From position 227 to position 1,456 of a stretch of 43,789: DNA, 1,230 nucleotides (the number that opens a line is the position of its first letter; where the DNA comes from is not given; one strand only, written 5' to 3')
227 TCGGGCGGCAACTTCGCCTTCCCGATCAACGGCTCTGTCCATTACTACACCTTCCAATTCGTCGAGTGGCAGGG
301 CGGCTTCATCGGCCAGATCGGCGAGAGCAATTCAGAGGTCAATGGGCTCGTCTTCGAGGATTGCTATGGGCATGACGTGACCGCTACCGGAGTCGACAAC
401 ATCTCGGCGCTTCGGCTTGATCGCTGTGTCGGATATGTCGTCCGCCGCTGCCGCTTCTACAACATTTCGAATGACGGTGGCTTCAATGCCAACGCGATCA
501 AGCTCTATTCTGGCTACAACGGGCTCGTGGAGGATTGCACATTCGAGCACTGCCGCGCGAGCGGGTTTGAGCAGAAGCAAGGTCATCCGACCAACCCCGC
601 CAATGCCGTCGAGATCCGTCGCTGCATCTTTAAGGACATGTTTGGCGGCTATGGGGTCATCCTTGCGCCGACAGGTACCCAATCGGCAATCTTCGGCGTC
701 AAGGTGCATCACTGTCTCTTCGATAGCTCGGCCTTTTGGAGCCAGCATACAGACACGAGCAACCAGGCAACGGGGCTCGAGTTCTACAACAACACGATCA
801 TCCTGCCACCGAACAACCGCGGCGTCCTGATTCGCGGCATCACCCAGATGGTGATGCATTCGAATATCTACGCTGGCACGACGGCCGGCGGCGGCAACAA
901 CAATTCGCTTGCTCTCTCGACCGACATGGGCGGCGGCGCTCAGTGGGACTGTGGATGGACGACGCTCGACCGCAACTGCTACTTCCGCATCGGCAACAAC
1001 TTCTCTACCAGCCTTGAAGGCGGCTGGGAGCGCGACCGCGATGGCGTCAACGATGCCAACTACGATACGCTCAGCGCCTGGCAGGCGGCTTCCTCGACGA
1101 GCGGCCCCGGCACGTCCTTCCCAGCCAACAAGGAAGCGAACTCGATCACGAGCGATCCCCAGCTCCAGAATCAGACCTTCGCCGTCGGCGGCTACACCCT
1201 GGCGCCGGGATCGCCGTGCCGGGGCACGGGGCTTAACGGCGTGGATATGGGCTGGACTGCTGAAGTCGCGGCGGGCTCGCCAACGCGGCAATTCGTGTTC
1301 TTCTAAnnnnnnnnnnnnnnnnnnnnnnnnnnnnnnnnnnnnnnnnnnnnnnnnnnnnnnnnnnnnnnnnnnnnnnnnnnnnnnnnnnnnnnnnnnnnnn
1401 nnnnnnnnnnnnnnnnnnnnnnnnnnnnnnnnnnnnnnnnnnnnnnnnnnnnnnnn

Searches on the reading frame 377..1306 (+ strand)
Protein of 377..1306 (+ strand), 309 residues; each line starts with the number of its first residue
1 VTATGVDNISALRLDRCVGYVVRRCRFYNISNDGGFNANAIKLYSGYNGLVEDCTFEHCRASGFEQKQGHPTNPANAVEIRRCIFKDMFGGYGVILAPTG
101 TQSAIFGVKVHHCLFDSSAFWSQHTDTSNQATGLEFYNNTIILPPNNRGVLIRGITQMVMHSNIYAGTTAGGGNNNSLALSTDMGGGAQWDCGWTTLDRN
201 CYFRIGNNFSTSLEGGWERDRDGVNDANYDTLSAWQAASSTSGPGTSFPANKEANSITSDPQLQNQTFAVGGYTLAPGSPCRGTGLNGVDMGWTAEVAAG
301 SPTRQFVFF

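Call 40: search_protein_families(library=pfam, proteins=[window:377-1306:+], max_evalue=0.001)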
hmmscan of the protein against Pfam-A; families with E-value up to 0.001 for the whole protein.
window:377-1306:+ (309 aa): 1 family
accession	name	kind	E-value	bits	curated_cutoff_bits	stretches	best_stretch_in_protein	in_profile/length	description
PF13229.12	Beta_helix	-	4.4e-07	30.1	25.9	1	19-167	10-136/158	Right handed beta helix region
